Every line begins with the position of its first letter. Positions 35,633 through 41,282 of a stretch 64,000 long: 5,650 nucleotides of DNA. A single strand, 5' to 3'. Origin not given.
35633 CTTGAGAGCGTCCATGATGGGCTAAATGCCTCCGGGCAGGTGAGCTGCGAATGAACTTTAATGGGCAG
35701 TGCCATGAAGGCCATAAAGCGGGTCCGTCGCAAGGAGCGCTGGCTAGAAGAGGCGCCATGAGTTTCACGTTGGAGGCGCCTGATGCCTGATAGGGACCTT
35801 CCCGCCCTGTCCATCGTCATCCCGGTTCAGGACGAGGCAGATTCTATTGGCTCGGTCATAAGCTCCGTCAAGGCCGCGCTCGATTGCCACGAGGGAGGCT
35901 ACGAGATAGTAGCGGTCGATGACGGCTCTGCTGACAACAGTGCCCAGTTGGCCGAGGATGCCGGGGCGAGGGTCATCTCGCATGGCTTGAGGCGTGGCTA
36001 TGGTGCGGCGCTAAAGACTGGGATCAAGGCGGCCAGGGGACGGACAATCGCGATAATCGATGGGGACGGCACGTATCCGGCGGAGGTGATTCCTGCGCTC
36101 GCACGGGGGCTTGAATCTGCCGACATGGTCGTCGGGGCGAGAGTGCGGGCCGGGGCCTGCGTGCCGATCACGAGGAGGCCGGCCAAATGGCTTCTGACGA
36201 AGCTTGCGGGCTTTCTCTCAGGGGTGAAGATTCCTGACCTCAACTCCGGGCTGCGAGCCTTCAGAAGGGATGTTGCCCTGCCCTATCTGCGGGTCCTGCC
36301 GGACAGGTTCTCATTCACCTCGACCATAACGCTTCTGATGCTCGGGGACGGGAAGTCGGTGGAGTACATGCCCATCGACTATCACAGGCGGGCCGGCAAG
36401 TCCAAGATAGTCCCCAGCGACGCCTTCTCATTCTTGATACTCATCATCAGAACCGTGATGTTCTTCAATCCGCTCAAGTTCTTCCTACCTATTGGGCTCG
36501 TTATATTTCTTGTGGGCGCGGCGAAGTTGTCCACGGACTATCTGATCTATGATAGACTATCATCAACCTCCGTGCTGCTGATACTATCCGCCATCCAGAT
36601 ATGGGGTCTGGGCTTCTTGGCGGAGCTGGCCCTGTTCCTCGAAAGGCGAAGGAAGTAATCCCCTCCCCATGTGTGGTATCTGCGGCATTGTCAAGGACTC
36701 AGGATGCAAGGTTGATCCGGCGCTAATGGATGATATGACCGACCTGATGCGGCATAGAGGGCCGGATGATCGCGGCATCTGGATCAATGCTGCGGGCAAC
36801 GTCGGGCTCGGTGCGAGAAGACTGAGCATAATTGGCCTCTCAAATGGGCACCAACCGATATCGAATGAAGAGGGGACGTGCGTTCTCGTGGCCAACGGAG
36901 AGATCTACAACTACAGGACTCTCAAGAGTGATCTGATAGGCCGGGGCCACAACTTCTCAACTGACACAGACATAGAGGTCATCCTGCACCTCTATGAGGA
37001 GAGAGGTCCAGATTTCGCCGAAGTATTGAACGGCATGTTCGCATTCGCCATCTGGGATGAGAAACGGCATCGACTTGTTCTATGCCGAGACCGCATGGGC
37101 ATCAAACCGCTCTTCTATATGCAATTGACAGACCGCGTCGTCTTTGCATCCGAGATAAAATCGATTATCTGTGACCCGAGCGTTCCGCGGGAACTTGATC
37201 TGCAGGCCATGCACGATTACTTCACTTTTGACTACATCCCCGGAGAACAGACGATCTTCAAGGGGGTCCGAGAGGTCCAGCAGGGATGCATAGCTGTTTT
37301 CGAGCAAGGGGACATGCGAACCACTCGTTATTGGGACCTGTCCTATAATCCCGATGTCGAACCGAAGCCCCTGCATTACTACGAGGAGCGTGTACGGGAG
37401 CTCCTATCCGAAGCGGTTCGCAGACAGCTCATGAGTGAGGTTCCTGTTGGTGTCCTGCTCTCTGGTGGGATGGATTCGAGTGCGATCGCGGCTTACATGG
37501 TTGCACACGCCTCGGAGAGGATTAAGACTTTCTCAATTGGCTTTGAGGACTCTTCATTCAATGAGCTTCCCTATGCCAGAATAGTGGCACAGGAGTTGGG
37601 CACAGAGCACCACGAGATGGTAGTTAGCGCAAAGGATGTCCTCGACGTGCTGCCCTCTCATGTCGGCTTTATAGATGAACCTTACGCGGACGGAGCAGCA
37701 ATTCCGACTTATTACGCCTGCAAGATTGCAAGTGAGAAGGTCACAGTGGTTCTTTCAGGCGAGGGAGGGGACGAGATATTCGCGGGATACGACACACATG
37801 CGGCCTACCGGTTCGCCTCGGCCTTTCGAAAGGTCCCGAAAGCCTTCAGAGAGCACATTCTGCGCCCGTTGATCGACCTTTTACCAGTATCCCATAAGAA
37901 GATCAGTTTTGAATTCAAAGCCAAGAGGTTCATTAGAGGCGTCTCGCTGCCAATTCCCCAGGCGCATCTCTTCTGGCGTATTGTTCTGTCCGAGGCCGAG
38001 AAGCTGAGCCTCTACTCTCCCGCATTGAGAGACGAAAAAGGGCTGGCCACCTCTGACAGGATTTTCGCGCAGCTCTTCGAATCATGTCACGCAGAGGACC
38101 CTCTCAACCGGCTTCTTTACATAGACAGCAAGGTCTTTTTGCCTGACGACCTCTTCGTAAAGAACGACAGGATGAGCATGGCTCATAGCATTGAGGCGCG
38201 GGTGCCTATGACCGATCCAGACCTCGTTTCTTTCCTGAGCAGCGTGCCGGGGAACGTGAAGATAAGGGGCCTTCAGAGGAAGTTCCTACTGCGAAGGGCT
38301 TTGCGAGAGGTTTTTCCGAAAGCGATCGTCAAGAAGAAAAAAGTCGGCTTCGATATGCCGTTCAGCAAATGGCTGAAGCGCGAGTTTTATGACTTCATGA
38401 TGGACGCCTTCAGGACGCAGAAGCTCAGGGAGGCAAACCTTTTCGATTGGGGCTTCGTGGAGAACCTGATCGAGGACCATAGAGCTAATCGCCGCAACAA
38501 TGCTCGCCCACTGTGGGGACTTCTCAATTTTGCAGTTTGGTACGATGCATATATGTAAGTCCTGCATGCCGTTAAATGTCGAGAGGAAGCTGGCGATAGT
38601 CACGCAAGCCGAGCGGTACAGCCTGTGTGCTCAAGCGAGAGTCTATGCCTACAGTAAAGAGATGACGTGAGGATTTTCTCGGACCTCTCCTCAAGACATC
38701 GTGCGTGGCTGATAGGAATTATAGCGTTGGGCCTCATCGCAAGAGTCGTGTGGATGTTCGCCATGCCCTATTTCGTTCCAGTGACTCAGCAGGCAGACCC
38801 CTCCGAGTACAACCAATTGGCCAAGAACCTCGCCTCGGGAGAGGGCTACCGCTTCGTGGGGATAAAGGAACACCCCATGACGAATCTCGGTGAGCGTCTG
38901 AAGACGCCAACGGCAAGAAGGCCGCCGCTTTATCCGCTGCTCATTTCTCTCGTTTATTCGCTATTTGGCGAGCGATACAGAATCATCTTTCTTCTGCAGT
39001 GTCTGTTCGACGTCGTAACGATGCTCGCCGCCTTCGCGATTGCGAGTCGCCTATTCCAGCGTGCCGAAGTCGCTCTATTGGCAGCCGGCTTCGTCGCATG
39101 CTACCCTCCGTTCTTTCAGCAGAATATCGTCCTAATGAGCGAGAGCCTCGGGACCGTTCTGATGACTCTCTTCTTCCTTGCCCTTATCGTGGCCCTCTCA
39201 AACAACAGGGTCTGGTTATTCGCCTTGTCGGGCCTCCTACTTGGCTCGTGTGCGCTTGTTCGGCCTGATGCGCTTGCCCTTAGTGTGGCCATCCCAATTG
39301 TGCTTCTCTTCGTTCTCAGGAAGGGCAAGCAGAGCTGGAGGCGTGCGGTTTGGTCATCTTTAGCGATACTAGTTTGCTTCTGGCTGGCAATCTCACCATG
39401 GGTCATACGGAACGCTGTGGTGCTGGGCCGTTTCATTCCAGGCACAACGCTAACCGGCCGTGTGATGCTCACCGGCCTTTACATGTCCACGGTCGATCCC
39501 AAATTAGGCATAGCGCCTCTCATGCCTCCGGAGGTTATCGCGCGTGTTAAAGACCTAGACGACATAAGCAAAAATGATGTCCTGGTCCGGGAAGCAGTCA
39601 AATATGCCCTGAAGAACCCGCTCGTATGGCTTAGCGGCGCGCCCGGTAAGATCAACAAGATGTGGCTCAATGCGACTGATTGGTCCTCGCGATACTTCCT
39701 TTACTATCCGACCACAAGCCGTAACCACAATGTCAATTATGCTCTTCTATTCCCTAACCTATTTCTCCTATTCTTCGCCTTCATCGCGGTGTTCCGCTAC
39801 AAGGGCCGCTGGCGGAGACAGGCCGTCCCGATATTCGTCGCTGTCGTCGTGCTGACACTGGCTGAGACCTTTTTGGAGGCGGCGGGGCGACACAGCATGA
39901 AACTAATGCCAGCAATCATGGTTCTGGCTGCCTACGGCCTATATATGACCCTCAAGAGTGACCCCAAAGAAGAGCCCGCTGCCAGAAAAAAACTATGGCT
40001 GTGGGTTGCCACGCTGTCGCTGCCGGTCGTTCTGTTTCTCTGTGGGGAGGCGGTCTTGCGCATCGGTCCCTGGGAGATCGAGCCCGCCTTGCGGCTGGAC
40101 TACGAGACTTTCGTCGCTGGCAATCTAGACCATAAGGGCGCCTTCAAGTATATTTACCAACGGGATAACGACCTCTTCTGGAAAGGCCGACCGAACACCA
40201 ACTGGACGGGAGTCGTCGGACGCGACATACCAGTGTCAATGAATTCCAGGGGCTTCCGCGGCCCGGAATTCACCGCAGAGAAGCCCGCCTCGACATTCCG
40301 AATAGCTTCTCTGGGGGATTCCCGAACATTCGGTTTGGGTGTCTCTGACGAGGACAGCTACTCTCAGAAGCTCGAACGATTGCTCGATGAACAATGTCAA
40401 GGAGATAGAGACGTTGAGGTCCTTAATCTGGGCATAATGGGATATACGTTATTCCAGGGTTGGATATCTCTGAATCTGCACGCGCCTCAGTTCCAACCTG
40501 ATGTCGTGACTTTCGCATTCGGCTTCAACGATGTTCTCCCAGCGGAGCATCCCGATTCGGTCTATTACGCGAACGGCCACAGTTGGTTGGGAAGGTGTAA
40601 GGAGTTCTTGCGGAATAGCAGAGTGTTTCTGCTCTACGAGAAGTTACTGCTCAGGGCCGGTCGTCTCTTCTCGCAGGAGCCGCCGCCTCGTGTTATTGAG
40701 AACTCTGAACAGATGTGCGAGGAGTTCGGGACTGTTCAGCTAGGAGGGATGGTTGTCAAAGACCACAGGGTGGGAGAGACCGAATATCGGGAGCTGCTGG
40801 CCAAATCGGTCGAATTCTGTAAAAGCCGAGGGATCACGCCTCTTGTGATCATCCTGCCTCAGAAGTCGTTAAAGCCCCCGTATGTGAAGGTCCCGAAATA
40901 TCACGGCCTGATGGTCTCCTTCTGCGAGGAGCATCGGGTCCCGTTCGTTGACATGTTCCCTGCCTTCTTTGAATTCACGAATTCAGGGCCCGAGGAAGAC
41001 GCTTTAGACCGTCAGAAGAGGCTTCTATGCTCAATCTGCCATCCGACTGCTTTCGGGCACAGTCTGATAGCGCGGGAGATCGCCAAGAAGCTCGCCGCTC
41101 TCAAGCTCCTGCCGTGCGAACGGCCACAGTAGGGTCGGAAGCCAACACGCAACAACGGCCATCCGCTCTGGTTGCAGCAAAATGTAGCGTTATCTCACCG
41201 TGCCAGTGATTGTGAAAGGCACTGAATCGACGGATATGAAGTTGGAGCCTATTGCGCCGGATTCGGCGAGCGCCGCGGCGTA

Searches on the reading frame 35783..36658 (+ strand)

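Call 69: search_protein_families(library=pfam, max_evalue=0.00001, proteins=[window:35783-36658:+])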
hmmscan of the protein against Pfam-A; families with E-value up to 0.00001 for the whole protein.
window:35783-36658:+ (291 aa): 1 family
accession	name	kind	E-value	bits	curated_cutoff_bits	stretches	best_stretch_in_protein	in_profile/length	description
PF00535.33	Glycos_transf_2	-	5.8e-26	91.9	23.3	1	10-165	1-164/168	Glycosyl transferase family 2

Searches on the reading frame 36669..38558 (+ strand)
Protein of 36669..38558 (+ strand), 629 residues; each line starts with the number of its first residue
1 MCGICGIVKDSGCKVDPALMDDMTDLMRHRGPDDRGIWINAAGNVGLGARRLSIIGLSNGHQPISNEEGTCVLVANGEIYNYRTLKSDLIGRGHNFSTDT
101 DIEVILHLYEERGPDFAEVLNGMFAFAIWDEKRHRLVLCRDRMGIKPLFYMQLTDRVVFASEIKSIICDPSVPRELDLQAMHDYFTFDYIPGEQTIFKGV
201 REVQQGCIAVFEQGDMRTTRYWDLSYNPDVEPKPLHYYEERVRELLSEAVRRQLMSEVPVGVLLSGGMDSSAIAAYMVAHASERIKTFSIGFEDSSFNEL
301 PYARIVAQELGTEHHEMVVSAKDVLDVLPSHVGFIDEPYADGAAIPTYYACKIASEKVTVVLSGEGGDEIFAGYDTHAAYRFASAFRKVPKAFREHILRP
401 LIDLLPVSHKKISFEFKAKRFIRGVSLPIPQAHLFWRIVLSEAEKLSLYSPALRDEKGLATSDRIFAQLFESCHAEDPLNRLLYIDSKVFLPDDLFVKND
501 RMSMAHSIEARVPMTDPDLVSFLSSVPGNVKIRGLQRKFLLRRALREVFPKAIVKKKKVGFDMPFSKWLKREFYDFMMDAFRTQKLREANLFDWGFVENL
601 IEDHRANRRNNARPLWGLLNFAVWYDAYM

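Call 69: search_protein_families(library=pfam, max_evalue=0.00001, proteins=[window:36669-38558:+])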
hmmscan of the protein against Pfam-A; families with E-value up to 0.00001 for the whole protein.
window:36669-38558:+ (629 aa): 3 families
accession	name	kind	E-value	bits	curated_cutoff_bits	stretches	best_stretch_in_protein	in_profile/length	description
PF00733.27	Asn_synthase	-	4.4e-102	342.8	21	1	242-625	2-353/354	Asparagine synthase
PF13537.11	GATase_7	-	3.8e-45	153.3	25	1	50-166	2-121/123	Glutamine amidotransferase domain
PF13522.11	GATase_6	-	8.1e-41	139.5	27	1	32-162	1-130/130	Glutamine amidotransferase domain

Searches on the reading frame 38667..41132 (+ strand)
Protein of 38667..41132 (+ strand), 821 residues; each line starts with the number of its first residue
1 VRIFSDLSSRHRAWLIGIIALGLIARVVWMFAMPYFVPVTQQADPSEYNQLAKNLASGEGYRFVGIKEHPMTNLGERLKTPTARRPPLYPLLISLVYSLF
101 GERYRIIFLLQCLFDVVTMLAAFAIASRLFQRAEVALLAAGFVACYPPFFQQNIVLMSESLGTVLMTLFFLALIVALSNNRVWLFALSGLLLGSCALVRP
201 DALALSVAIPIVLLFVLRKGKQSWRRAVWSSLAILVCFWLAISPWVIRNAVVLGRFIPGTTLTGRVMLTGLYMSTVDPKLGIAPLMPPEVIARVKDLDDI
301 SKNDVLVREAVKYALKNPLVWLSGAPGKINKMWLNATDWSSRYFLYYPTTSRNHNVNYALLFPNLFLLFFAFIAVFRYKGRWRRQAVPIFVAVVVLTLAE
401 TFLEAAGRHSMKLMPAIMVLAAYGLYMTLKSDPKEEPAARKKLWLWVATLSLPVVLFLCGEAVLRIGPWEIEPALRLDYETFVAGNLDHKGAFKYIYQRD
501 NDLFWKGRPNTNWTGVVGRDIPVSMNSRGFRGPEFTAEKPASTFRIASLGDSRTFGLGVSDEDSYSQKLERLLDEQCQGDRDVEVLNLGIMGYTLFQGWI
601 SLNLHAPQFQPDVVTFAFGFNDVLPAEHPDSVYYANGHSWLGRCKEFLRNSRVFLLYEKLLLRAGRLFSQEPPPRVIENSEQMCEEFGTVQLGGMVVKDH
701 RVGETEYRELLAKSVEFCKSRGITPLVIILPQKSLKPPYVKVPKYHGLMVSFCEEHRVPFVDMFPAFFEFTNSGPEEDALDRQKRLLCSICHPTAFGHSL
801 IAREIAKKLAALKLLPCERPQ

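Call 69: search_protein_families(library=pfam, max_evalue=0.00001, proteins=[window:38667-41132:+])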
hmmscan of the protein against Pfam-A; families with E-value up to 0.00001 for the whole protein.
window:38667-41132:+ (821 aa): 2 families
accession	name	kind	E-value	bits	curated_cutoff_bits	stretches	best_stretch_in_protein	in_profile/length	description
PF13472.12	Lipase_GDSL_2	-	5.2e-18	66.6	32.9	1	549-799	2-177/178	GDSL-like Lipase/Acylhydrolase family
PF13231.12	PMT_2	-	1.9e-14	54.7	26.1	1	85-247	2-159/160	Dolichyl-phosphate-mannose-protein mannosyltransferase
